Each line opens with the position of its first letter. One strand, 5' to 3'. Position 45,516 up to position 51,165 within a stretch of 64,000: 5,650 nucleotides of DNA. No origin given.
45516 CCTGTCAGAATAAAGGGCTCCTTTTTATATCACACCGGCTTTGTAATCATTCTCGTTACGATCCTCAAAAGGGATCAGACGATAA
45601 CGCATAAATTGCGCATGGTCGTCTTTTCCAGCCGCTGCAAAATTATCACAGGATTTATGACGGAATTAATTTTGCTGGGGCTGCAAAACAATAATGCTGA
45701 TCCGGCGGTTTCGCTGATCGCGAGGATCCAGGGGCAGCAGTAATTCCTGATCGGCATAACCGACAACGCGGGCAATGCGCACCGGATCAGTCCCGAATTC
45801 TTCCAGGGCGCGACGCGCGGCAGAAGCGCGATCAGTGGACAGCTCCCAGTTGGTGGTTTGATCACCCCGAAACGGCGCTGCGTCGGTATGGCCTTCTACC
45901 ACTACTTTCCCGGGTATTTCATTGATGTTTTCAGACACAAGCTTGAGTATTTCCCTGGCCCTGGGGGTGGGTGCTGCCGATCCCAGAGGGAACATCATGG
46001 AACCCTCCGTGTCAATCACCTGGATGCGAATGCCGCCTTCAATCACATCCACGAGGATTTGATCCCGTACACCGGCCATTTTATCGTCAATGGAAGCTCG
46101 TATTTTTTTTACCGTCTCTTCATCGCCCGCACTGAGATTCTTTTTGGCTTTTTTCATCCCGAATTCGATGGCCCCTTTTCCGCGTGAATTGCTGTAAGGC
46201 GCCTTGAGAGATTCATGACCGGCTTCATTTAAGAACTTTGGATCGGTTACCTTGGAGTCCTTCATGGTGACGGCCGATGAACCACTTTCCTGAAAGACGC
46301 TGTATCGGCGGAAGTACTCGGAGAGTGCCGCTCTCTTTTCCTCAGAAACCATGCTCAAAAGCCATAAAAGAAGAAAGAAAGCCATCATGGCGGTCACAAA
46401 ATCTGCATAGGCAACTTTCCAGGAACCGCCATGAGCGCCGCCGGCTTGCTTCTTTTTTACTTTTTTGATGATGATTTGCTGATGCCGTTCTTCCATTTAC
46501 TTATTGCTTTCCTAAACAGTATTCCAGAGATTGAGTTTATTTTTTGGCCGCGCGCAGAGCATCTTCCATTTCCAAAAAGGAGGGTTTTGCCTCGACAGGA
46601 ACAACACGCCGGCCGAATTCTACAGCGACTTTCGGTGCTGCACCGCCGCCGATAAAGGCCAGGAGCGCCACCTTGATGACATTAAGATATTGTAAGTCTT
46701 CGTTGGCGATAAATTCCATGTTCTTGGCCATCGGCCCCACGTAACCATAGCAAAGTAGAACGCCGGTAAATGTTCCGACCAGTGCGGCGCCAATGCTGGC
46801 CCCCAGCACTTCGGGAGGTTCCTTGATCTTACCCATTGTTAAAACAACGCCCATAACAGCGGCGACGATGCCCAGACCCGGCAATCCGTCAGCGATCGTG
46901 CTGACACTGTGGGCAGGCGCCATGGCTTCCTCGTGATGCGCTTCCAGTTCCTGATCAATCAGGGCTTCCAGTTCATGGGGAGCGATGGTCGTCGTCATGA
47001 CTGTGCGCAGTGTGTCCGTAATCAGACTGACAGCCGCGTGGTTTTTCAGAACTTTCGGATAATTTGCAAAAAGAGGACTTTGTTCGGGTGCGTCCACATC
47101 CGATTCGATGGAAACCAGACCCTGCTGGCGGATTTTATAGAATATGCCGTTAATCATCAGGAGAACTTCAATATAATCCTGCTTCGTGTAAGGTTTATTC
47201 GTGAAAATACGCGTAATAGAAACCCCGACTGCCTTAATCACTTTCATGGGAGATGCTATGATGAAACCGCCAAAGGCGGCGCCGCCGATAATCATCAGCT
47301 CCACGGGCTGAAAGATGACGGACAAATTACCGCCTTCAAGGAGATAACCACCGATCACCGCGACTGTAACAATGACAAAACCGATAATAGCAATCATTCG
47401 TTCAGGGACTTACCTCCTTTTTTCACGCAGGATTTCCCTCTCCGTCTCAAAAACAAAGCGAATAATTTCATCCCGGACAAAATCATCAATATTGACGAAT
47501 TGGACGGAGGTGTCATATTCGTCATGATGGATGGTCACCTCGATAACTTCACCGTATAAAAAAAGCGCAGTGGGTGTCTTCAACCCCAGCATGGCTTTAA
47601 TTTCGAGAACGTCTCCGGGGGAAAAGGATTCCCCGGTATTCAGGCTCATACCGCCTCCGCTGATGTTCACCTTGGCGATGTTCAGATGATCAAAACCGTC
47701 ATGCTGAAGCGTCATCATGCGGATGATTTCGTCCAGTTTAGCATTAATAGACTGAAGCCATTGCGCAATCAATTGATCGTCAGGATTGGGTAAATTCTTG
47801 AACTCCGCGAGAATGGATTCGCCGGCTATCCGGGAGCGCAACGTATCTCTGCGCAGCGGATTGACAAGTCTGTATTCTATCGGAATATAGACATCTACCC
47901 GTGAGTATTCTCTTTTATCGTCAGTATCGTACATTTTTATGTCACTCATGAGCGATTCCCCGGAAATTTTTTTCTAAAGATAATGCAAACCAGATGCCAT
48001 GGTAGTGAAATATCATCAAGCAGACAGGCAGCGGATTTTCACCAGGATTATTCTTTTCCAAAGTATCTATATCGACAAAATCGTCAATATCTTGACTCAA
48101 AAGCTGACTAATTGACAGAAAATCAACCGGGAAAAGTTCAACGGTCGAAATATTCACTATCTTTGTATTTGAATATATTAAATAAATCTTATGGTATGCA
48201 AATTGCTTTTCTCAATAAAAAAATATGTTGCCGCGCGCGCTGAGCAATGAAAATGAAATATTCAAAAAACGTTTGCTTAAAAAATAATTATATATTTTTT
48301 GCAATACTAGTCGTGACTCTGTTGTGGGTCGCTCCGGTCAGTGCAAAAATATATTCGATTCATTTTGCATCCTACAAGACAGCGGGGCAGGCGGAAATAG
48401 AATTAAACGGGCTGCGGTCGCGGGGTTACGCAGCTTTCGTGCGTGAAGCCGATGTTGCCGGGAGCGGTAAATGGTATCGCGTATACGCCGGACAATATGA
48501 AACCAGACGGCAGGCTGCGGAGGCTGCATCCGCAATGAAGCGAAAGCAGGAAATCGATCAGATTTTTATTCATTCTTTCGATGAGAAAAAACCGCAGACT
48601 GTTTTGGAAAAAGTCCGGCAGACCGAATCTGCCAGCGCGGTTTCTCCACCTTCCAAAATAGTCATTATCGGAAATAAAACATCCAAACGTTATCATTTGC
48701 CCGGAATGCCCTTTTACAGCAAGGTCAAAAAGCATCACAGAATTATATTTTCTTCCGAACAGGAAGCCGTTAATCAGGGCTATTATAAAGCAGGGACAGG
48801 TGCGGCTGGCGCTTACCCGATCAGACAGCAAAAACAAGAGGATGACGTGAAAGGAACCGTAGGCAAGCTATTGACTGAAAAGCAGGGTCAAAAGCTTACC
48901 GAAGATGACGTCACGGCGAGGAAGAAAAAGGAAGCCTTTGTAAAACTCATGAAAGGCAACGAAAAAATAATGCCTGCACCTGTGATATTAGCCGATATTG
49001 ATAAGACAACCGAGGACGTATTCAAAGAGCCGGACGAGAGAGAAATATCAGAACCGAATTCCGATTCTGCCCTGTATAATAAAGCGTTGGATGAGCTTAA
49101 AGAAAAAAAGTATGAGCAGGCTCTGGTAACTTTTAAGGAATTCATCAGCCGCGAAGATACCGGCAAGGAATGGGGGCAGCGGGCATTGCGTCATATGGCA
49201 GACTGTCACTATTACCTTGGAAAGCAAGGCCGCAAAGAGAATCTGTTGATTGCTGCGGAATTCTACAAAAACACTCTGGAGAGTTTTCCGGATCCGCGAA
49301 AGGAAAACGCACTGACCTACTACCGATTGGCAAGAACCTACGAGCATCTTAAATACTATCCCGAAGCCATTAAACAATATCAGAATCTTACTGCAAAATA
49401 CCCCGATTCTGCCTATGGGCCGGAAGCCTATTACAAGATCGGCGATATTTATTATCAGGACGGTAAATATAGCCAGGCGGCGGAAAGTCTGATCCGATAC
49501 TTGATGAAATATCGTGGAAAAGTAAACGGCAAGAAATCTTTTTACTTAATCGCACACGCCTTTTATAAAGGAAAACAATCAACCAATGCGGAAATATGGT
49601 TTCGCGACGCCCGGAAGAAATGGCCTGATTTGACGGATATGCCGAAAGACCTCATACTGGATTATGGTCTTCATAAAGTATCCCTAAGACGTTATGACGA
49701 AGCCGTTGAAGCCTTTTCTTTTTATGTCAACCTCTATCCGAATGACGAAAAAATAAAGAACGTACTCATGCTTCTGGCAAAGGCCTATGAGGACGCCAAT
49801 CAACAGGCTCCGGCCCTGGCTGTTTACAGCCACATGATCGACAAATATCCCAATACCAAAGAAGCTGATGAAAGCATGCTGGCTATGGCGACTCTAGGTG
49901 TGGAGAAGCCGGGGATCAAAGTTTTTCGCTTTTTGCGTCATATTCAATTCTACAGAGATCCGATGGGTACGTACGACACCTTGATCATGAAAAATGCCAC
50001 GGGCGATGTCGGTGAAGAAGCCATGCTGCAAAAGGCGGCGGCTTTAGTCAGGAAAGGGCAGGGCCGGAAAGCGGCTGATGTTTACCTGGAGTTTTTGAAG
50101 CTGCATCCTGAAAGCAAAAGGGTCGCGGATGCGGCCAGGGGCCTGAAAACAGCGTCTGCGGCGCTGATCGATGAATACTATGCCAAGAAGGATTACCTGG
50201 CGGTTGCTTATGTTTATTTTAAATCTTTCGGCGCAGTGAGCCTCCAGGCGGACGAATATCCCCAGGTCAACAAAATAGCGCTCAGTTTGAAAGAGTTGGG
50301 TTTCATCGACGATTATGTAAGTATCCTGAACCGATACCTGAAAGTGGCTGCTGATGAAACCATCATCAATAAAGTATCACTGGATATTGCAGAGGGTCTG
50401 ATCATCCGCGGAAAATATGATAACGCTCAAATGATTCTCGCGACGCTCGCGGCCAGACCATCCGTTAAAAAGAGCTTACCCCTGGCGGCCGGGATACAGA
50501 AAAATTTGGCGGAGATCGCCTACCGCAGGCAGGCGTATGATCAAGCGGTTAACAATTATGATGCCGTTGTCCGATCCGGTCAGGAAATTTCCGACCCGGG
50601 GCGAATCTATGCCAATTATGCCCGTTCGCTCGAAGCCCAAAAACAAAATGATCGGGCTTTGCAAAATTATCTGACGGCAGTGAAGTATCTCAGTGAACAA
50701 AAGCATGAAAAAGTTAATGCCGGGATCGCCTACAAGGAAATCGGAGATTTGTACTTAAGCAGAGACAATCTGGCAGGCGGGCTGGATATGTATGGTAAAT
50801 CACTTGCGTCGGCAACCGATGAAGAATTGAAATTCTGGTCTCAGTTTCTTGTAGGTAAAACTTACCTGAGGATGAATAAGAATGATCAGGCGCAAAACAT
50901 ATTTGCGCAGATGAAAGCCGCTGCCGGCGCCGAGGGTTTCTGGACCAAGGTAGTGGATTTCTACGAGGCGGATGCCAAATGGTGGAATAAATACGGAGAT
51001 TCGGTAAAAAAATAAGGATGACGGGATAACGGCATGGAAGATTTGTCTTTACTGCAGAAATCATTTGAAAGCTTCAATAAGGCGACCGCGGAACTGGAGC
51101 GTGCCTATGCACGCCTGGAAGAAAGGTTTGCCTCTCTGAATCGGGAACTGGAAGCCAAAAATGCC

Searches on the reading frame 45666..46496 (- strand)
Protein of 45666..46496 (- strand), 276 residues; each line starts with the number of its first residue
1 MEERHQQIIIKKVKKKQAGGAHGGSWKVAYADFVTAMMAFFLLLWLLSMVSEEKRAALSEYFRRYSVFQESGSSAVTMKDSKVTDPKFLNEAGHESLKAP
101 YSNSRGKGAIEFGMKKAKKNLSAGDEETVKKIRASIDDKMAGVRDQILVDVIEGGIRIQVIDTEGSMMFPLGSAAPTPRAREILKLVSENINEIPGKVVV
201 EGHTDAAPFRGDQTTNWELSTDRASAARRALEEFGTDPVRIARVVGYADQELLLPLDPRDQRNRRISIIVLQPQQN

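Call 43: search_protein_families(library=pfam, proteins=[window:45666-46496:-], max_evalue=0.001)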
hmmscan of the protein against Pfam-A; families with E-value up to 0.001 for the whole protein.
window:45666-46496:- (276 aa): 2 families
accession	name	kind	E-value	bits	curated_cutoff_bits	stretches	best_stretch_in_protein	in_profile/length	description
PF13677.11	MotB_plug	-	2.3e-20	72.3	24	1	11-63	2-55/58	Membrane MotB of proton-channel complex MotA/MotB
PF00691.25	OmpA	-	1.4e-12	48.3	27.2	1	168-262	1-94/98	OmpA family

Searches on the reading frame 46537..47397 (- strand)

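Call 43: search_protein_families(library=pfam, proteins=[window:46537-47397:-], max_evalue=0.001)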
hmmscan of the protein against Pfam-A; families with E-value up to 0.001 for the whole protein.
window:46537-47397:- (286 aa): 2 families
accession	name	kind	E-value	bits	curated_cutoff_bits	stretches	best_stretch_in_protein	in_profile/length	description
PF20560.3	MotA_N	-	9e-30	103.2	27.3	1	4-93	1-91/91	Motility protein A N-terminal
PF01618.21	MotA_ExbB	-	1.5e-08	34.9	22.9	1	135-215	19-103/127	MotA/TolQ/ExbB proton channel family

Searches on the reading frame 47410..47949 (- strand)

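Call 43: search_protein_families(library=pfam, proteins=[window:47410-47949:-], max_evalue=0.001)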
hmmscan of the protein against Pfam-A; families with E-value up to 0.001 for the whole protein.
window:47410-47949:- (179 aa): 1 family
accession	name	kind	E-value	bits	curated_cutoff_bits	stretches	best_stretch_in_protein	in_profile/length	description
PF07238.19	PilZ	-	6.4e-09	36.5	22.5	1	94-168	28-102/102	PilZ domain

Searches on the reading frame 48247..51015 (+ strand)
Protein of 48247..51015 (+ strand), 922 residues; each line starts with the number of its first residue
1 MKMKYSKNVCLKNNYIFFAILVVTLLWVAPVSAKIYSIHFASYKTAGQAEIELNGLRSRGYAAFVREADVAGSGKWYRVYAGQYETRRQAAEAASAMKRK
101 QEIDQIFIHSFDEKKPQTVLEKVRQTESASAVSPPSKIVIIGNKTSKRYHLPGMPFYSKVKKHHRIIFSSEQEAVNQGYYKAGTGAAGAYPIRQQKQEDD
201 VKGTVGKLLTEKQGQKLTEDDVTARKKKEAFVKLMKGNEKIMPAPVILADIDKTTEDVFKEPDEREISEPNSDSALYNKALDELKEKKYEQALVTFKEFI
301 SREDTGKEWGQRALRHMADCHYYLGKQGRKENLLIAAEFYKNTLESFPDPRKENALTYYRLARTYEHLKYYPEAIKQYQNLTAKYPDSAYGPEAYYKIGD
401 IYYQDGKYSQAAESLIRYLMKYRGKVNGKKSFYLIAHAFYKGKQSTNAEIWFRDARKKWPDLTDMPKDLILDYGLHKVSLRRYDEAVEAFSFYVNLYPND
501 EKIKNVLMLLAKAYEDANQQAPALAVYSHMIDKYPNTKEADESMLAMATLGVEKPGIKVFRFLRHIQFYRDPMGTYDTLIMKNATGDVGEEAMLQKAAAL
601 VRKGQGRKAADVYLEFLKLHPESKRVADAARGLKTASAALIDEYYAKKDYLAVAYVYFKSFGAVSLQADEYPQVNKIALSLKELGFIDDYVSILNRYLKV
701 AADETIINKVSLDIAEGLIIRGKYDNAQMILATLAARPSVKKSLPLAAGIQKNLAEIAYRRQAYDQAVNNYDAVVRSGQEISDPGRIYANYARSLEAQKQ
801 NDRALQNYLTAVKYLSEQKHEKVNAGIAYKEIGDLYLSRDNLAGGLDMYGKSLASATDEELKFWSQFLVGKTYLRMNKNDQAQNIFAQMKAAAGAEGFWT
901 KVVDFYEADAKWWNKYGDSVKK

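Call 43: search_protein_families(library=pfam, proteins=[window:48247-51015:+], max_evalue=0.001)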
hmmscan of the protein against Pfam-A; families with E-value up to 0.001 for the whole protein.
window:48247-51015:+ (922 aa): 13 families
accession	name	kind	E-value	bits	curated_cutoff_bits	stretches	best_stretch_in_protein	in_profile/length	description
PF13174.12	TPR_6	-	3.3e-17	62.3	26.3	0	358-388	3-33/33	Tetratricopeptide repeat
PF13424.12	TPR_12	-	1.1e-15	58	30.1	1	355-415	3-68/77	Tetratricopeptide repeat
PF13428.12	TPR_14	-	4e-13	49.1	23.5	0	358-389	4-35/44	Tetratricopeptide repeat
PF07719.23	TPR_2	-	9.7e-13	47.6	27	1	355-387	1-33/34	Tetratricopeptide repeat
PF05036.18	SPOR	-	6.2e-11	42.9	21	1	34-107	3-74/76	SPOR domain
PF13432.12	TPR_16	-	3.1e-10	40.7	32.7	0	396-461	1-63/65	Tetratricopeptide repeat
PF13525.12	YfiO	-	7.1e-10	39.4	25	2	359-447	9-97/203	Outer membrane lipoprotein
PF14559.12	TPR_19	-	1.2e-07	32.4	25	0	336-390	10-61/68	Tetratricopeptide repeat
PF13181.12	TPR_8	-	0.00012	22.4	25.7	0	393-416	2-25/34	Tetratricopeptide repeat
PF13371.12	TPR_9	-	0.00017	22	35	0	468-510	30-72/73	Tetratricopeptide repeat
PF25064.1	ARM_TT21_5th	-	0.00026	21.7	27.8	0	264-318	63-113/117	TT21 fifth ARM repeats domain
PF25058.1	ARM_TT21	-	0.00033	21.1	27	0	500-554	54-107/155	Tetratricopeptide repeat protein 21 ARM repeat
PF00515.34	TPR_1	-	0.00053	20.1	27.8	0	392-414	1-23/34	Tetratricopeptide repeat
